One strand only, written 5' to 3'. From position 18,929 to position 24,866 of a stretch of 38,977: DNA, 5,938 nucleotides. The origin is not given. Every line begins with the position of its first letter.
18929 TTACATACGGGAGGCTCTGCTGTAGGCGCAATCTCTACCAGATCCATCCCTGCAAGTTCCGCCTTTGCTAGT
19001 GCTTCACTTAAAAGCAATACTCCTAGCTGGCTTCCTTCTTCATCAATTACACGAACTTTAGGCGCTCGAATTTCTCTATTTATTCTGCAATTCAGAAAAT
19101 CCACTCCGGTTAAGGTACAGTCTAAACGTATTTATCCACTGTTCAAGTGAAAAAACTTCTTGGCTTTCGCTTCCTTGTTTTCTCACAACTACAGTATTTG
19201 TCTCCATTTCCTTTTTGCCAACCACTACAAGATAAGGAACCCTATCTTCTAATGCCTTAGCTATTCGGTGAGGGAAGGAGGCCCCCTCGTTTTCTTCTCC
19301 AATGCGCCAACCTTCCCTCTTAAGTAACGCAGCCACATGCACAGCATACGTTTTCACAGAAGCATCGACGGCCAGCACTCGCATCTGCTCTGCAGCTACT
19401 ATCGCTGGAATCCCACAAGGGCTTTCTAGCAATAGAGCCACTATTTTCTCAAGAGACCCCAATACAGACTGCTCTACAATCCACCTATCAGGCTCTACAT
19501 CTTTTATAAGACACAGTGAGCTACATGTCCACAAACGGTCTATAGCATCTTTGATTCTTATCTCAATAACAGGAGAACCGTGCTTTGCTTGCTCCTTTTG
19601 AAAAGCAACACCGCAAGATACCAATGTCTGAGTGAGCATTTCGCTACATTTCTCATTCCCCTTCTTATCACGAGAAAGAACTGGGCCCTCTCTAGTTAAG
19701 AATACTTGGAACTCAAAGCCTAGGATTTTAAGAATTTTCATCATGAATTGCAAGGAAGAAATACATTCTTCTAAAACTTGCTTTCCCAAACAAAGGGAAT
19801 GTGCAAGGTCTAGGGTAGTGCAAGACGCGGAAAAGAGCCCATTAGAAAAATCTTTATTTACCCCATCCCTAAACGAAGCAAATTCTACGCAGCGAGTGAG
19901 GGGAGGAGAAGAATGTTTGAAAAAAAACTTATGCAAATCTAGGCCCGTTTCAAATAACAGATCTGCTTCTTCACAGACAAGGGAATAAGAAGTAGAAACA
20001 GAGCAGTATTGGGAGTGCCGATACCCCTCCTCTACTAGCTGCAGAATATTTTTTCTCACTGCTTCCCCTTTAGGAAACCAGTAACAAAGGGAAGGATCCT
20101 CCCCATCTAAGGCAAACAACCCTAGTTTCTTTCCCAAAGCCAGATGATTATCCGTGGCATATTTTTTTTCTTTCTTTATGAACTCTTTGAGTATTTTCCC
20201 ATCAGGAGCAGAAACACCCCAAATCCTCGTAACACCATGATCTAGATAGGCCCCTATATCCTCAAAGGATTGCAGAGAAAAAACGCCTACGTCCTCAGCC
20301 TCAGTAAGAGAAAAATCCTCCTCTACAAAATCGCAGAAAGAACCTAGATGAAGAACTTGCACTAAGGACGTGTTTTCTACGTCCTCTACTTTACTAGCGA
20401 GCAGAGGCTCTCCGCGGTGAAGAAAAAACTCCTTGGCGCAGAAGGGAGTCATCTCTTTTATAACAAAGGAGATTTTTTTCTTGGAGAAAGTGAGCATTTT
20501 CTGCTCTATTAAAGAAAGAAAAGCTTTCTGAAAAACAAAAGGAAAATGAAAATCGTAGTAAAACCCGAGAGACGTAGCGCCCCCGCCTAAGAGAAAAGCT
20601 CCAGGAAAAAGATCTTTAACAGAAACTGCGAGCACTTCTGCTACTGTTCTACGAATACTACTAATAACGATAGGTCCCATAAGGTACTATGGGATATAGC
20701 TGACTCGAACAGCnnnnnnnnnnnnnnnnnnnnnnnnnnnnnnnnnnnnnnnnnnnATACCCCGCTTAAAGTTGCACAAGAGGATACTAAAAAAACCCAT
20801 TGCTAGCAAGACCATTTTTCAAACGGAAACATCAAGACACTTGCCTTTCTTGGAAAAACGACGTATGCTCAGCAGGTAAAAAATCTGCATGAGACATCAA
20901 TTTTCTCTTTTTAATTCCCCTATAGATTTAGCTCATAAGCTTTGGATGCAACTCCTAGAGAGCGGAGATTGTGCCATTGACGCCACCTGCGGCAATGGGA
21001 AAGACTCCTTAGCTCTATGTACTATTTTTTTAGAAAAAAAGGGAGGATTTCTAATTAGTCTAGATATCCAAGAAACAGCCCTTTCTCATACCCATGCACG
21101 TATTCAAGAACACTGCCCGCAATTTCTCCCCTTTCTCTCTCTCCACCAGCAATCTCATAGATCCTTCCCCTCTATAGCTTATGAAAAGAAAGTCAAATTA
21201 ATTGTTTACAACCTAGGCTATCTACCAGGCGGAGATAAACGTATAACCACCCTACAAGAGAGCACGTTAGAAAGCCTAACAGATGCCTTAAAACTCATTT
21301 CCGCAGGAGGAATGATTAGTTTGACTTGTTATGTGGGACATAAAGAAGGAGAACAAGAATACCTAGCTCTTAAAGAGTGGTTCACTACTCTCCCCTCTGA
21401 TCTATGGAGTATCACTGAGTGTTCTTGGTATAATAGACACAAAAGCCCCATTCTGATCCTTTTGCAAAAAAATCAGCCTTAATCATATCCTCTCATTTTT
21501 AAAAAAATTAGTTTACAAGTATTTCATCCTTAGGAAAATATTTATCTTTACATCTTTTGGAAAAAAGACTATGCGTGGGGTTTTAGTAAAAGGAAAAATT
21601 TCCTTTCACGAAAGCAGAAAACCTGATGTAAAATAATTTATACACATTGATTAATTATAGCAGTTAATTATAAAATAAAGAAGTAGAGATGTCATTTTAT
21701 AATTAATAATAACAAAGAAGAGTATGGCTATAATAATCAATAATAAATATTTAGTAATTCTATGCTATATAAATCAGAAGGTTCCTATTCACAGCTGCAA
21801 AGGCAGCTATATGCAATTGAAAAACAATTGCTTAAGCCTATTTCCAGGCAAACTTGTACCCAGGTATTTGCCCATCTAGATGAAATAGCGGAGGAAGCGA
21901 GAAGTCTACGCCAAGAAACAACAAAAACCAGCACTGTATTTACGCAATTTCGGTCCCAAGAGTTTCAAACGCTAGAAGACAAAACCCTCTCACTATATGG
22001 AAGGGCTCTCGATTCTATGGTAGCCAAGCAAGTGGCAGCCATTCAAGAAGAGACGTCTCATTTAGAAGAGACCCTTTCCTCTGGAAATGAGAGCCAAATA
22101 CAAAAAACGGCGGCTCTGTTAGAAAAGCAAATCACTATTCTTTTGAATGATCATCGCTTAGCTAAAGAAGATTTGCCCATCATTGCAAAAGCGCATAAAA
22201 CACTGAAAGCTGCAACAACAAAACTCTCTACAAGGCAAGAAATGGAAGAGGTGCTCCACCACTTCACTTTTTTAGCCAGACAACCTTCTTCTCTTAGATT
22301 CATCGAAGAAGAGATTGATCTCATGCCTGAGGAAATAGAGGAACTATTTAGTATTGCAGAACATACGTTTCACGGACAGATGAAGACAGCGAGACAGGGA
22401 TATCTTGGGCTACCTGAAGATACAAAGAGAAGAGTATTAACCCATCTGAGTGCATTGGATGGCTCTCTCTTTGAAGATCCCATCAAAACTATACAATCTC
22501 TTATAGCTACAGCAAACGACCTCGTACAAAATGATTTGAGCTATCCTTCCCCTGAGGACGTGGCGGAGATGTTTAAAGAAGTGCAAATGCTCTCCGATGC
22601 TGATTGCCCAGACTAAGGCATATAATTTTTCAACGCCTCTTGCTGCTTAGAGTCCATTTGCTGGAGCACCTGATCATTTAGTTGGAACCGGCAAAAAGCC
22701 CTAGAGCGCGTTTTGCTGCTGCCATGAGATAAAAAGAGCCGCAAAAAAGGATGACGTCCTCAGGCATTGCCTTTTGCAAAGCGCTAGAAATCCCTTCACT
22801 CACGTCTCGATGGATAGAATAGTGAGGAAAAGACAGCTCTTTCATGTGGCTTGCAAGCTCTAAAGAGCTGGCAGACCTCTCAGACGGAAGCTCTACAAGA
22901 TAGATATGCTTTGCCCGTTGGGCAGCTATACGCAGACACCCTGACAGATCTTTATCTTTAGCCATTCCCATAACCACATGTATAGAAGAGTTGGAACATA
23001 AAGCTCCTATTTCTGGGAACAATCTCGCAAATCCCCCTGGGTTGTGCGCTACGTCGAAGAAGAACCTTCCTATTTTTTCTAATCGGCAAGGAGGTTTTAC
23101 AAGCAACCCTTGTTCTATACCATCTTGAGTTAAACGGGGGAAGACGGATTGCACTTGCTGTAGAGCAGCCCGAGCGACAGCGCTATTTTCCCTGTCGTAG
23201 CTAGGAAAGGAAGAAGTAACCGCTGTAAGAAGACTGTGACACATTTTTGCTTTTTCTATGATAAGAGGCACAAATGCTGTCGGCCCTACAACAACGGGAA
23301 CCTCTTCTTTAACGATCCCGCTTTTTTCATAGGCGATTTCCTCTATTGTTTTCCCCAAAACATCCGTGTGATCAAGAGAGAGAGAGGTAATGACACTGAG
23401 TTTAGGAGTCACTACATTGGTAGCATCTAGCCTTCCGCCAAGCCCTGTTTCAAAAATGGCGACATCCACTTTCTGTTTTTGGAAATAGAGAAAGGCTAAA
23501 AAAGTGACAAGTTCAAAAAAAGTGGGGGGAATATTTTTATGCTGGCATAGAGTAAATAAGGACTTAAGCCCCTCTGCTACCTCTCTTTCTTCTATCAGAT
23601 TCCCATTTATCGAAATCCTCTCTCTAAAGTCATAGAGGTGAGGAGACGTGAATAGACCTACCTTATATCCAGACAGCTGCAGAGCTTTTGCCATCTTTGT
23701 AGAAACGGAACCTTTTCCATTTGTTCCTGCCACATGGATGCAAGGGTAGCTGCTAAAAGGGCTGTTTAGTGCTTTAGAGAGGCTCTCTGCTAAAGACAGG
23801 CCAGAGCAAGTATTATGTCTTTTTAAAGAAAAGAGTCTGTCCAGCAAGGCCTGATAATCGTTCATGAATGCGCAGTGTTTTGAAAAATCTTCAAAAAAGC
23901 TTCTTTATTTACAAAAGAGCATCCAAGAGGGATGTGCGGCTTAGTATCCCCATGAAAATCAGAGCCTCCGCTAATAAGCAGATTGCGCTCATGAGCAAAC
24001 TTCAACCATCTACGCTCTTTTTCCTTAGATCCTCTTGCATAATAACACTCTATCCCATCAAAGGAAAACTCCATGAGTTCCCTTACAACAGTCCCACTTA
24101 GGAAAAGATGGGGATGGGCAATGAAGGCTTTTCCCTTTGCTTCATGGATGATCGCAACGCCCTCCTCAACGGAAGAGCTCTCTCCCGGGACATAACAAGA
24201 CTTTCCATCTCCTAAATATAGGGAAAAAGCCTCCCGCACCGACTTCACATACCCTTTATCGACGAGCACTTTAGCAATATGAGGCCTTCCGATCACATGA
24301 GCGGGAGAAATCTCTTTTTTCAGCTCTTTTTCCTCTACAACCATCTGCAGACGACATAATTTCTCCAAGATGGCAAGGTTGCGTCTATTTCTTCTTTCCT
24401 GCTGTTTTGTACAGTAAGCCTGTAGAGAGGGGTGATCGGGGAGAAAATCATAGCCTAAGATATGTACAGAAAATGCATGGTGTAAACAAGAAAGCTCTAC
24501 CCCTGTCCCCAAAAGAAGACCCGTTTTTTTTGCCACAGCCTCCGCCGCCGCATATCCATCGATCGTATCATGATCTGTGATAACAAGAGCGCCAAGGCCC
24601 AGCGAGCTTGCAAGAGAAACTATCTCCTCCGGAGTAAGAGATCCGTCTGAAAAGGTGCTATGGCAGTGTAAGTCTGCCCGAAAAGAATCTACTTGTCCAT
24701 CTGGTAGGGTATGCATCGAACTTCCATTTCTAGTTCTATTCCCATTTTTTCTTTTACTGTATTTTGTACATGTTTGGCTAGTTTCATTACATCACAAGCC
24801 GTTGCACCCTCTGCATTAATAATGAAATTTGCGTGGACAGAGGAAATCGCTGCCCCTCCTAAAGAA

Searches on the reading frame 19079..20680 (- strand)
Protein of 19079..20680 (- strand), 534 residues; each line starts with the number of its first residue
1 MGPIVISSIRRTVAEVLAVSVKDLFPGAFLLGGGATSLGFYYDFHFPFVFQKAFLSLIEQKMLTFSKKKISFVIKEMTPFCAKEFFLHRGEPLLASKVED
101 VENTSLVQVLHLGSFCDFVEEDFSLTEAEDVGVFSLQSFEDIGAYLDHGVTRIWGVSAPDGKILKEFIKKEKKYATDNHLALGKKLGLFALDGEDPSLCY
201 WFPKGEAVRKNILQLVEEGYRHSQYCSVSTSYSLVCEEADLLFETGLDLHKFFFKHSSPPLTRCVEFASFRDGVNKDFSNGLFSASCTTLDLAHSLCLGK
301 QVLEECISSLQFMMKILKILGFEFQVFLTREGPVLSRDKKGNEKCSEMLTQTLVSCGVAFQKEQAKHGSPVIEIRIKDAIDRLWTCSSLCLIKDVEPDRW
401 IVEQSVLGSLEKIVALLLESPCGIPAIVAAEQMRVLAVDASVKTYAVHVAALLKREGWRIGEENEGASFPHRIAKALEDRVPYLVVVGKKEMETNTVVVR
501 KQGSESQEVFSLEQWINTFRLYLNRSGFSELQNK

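Call 12: search_protein_families(library=pfam, proteins=[window:19079-20680:-], max_evalue=0.0001)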
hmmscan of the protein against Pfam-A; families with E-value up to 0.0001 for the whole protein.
window:19079-20680:- (534 aa): 1 family
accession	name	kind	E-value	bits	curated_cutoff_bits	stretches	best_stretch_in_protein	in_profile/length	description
PF03129.25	HGTP_anticodon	-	2.2e-12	47.4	21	1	432-519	1-91/94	Anticodon binding domain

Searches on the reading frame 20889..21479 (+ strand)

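Call 12: search_protein_families(library=pfam, proteins=[window:20889-21479:+], max_evalue=0.0001)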
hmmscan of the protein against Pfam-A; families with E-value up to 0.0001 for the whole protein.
window:20889-21479:+ (197 aa): 2 families
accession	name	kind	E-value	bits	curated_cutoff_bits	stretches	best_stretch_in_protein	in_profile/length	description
PF06962.18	rRNA_methylase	-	6.4e-38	130.2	22.7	1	56-192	2-135/137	Putative rRNA methylase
PF13847.12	Methyltransf_31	-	1.8e-05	24.9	27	1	24-149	2-113/145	Methyltransferase domain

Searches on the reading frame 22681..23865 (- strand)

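Call 13: search_protein_families(library=pfam, proteins=[window:22681-23865:-], max_evalue=0.0001)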
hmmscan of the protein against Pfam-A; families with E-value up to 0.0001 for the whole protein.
window:22681-23865:- (395 aa): 2 families
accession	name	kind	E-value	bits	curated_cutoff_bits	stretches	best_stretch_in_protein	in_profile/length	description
PF02875.26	Mur_ligase_C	-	1.8e-14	55.1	28.4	1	267-378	13-127/127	Mur ligase, glutamate ligase domain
PF08245.18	Mur_ligase_M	-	1.7e-09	38.3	24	1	45-189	1-114/200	Mur ligase middle domain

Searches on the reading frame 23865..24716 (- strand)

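Call 13: search_protein_families(library=pfam, proteins=[window:23865-24716:-], max_evalue=0.0001)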
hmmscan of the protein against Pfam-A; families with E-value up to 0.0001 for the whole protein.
window:23865-24716:- (284 aa): 1 family
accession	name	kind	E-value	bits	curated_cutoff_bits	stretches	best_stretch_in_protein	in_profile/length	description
PF02811.25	PHP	-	4e-11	43.9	26.4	1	15-98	1-94/164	PHP domain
